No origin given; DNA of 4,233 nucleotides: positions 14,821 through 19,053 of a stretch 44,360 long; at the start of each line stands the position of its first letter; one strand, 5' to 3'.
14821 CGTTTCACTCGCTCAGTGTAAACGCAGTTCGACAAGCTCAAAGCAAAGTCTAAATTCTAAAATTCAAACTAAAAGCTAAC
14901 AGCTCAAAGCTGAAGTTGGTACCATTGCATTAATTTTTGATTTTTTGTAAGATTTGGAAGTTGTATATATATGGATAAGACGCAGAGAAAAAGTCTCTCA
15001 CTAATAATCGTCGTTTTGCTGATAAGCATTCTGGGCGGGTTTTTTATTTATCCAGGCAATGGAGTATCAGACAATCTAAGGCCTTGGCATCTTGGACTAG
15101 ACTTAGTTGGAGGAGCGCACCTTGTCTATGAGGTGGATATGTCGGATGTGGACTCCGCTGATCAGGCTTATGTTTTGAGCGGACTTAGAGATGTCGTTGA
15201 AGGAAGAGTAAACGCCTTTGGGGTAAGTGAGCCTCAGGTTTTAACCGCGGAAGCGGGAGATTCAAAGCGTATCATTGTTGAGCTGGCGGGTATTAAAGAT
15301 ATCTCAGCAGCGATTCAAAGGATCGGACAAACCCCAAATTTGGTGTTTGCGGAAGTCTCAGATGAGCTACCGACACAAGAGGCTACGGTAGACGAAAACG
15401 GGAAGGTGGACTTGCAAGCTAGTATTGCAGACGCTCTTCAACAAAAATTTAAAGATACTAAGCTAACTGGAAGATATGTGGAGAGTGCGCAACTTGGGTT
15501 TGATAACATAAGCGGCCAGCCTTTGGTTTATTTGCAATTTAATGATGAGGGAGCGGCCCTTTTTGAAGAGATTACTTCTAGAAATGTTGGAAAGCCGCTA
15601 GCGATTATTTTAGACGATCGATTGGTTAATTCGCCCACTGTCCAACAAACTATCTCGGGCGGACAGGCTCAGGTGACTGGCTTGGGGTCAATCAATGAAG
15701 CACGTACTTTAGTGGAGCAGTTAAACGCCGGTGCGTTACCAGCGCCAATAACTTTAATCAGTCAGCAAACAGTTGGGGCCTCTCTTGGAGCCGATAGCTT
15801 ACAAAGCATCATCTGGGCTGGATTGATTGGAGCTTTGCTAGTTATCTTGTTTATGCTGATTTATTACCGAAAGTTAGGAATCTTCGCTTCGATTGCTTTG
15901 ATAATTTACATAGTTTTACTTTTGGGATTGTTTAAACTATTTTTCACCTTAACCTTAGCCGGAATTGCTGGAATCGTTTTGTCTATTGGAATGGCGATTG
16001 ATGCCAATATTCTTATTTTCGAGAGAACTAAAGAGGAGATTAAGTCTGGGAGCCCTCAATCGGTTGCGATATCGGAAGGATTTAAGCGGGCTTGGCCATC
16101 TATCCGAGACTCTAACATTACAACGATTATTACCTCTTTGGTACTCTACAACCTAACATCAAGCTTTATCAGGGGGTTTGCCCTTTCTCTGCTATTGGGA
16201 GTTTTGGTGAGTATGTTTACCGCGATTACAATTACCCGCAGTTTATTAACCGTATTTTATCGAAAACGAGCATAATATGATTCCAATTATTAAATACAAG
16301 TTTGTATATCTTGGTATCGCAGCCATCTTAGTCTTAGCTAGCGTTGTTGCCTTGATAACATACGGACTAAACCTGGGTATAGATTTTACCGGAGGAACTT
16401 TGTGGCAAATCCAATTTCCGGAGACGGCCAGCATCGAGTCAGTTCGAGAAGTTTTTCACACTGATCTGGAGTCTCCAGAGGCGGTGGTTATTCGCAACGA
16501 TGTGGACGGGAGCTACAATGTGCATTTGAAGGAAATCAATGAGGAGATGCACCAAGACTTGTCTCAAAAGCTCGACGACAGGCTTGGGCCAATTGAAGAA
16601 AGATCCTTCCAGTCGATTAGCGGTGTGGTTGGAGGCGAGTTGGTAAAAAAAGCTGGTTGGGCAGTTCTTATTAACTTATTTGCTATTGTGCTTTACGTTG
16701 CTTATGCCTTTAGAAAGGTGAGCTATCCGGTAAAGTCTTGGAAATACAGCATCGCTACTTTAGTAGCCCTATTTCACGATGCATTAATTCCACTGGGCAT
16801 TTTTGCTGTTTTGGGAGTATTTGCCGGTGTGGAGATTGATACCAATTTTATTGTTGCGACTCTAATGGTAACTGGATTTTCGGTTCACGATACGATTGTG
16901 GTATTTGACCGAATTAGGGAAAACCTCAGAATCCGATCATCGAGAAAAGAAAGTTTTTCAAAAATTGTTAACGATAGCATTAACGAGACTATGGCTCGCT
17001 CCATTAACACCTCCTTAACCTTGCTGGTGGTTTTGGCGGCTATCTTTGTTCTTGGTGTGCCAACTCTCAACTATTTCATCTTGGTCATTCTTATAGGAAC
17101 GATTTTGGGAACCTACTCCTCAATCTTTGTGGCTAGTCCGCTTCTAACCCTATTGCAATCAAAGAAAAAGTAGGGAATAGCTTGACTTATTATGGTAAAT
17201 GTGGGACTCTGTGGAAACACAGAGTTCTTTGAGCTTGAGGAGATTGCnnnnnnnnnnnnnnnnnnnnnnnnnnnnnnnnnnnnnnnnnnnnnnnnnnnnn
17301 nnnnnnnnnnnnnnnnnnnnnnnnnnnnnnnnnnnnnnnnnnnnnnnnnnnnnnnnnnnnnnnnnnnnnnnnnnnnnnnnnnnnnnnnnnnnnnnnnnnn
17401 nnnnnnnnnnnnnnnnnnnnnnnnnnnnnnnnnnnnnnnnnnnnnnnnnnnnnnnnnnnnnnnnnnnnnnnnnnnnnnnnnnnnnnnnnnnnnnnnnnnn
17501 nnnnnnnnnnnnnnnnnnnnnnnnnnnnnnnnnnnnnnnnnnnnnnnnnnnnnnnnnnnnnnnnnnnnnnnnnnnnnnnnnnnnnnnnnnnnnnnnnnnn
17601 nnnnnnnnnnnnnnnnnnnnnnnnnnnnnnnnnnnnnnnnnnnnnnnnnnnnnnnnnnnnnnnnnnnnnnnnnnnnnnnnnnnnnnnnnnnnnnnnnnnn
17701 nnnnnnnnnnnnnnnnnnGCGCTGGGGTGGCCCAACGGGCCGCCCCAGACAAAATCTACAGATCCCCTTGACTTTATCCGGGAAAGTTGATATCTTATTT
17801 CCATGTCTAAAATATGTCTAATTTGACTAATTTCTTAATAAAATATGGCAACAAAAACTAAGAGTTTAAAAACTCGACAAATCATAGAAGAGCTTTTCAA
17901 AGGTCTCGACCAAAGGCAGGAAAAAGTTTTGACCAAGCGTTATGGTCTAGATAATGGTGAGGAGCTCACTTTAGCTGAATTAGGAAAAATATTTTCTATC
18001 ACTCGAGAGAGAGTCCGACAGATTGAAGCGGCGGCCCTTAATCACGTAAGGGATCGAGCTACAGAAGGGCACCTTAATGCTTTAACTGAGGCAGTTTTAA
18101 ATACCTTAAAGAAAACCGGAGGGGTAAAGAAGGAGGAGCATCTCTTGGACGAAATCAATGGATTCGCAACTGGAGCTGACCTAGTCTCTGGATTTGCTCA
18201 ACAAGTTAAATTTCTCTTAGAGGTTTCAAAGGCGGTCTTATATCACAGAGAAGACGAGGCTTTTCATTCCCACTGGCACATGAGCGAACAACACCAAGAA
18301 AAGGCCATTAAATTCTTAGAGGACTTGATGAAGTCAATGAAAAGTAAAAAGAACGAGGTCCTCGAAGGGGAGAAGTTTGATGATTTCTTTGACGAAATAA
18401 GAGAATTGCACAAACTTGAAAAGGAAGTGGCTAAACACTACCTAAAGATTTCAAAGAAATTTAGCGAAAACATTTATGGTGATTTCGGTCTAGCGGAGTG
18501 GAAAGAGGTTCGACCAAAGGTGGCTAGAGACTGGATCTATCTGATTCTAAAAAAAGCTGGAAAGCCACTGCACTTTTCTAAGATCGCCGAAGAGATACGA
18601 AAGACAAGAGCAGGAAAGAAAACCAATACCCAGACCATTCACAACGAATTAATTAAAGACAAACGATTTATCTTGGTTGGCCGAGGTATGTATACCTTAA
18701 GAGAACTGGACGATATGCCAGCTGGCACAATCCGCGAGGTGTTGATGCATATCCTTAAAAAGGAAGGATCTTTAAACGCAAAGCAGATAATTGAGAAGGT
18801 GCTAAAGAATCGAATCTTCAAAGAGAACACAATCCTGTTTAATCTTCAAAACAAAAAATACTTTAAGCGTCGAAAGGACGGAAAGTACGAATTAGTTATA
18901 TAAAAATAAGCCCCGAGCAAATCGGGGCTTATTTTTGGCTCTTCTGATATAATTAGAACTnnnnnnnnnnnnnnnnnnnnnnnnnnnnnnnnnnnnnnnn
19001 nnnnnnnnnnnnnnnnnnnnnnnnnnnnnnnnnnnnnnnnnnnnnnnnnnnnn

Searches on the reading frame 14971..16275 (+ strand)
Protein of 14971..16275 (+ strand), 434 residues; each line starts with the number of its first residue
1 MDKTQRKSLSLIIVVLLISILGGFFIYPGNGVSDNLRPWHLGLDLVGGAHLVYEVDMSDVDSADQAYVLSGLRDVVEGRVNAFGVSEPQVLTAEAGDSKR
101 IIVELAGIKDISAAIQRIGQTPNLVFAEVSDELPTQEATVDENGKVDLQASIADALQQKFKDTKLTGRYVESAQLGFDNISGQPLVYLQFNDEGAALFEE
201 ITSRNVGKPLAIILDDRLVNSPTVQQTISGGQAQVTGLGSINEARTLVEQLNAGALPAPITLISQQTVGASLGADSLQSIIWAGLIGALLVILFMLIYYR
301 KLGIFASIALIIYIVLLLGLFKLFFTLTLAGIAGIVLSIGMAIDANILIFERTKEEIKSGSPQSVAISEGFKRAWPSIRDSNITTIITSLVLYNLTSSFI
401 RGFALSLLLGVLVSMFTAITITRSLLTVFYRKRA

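Call 68: search_protein_families(library=pfam, proteins=[window:14971-16275:+], max_evalue=0.0001)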
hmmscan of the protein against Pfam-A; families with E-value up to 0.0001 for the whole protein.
window:14971-16275:+ (434 aa): 4 families
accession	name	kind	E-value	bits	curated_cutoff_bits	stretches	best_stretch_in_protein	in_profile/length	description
PF22599.2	SecDF_P1_head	-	7.5e-29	100.4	27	1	161-258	17-114/114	SecDF, P1 head subdomain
PF02355.23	SecD_SecF_C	-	6.3e-14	52.3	20.5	1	260-430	13-187/189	Protein export membrane protein SecD/SecF, C-terminal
PF21760.3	SecD_1st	-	1.1e-13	50.8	27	1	73-130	5-59/60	Protein translocase subunit SecDF, P1 domain, N-terminal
PF03176.21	MMPL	-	1.9e-10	40.7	20.5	1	227-429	93-302/333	MMPL family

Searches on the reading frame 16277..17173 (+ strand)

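Call 68: search_protein_families(library=pfam, proteins=[window:16277-17173:+], max_evalue=0.0001)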
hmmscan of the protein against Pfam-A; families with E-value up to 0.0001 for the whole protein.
window:16277-17173:+ (298 aa): 2 families
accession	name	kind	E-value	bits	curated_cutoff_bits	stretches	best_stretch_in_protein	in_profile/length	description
PF02355.23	SecD_SecF_C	-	1.3e-51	175.2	20.5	1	105-295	12-188/189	Protein export membrane protein SecD/SecF, C-terminal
PF07549.19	Sec_GG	-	1.1e-07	31.6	20.3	1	24-47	1-24/28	SecD/SecF GG Motif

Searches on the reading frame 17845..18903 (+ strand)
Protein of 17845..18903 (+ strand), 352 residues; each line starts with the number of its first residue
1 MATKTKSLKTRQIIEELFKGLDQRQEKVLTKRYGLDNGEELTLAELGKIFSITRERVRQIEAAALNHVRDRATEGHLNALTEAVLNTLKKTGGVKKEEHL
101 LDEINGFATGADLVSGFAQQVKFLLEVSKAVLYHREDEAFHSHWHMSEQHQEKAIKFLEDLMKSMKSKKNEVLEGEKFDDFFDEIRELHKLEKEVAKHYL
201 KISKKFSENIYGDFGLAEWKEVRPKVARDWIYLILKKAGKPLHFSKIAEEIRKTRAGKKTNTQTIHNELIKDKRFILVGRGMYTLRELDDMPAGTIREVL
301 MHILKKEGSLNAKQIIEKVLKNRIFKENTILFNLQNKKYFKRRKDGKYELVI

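Call 68: search_protein_families(library=pfam, proteins=[window:17845-18903:+], max_evalue=0.0001)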
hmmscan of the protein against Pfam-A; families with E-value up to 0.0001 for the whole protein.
window:17845-18903:+ (352 aa): 2 families
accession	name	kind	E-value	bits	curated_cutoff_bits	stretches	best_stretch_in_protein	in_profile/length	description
PF04545.22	Sigma70_r4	-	3.5e-15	55.7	24.1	1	18-69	2-49/50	Sigma-70, region 4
PF05066.19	HARE-HTH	-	7.8e-09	36.2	25.9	1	232-288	8-71/71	HB1, ASXL, restriction endonuclease HTH domain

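Call 92: search_solved_structures(query=window:17845-18903:+, max_evalue=0.01)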
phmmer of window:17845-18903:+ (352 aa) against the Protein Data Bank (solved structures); distinct sequences matched with E-value up to 0.01: 67 (the best 60 are shown).
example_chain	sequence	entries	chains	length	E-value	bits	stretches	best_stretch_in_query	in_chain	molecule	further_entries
4g6d_A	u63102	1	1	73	1.4e-12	50.9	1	12-72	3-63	RNA polymerase sigma factor rpoD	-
4g8x_A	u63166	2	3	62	2.2e-12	50.3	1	12-69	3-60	RNA polymerase sigma factor rpoD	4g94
1tty_A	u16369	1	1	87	2.4e-11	46.8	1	10-81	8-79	RNA polymerase sigma factor rpoD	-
1tlh_B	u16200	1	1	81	3e-11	46.5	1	7-72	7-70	RNA polymerase sigma factor rpoD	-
8h3v_G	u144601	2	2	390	3.1e-11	46.5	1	10-70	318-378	RNA polymerase sigma factor SigA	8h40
7ckq_F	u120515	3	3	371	4.5e-11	45.9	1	12-72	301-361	RNA polymerase sigma factor SigA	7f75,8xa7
8x6f_E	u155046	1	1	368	4.8e-11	45.8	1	12-71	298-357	RNA polymerase sigma factor SigA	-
3t72_o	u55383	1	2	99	5e-11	45.8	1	7-72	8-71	RNA polymerase sigma factor rpoD, DNA-directed RNA polymerase subunit beta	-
8gzg_F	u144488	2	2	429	8.3e-11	45.1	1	10-70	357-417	RNA polymerase sigma factor SigA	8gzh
7l7b_F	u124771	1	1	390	1.4e-10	44.3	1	11-71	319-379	RNA polymerase sigma factor SigA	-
2p7v_B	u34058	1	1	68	1.5e-10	44.2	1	18-72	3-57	RNA polymerase sigma factor rpoD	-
7xya_F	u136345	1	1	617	2.3e-10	43.6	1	8-80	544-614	RNA polymerase sigma factor RpoD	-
9dvs_G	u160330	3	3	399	2.4e-10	43.5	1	11-70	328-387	RNA polymerase sigma factor SigA1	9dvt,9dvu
6n4c_F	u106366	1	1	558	7.4e-10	41.9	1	7-71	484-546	RNA polymerase sigma factor RpoD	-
4ljz_F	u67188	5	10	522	8e-10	41.8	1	8-71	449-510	RNA polymerase sigma factor RpoD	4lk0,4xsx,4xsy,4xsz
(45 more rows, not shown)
